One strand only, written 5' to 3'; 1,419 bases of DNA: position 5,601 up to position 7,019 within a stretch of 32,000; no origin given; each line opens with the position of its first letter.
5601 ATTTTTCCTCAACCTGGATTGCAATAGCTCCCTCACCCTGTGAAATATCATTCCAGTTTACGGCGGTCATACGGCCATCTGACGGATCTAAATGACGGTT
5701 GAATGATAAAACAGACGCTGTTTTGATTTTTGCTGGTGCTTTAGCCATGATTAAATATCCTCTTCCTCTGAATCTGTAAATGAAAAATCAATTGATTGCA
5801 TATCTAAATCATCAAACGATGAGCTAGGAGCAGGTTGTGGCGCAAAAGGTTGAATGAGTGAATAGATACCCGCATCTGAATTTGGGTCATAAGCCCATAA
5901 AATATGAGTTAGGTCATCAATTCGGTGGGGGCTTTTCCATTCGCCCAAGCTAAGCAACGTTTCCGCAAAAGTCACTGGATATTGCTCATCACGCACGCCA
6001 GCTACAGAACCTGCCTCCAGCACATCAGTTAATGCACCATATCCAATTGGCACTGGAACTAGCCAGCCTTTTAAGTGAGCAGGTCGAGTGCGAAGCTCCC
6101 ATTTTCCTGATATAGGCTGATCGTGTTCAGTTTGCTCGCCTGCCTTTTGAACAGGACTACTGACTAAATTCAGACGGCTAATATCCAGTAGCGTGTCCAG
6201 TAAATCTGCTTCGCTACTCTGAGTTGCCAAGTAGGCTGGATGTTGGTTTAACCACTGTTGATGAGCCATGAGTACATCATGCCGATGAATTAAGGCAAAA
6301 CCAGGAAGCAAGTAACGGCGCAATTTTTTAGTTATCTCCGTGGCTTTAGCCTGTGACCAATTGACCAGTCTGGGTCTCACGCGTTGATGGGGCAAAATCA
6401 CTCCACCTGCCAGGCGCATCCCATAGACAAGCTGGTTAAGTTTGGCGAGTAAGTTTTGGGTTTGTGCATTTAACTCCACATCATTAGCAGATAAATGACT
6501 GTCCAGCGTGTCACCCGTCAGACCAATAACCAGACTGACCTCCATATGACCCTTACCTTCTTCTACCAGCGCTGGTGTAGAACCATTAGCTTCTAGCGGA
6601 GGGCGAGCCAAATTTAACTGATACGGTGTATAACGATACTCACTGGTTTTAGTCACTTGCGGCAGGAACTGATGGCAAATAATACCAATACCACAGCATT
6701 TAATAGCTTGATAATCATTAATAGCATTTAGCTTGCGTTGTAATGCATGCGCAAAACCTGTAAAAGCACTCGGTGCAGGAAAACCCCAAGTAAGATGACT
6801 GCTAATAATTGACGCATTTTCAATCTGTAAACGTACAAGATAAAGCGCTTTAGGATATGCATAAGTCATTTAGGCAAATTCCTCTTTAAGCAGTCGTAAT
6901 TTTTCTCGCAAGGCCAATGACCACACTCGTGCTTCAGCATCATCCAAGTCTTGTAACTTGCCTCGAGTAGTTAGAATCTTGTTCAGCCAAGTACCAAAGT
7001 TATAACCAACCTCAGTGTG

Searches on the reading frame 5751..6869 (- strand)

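Call 48: search_protein_families(library=ncbifam, proteins=[window:5751-6869:-], max_evalue=0.00001)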
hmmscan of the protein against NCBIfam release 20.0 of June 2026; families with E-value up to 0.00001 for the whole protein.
window:5751-6869:- (372 aa): 1 family
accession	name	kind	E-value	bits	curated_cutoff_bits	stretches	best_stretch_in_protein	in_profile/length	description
TIGR02565.1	cas_Csy2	equivalog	1e-64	218.7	154.1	1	11-336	4-293/296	type I-F CRISPR-associated protein Csy2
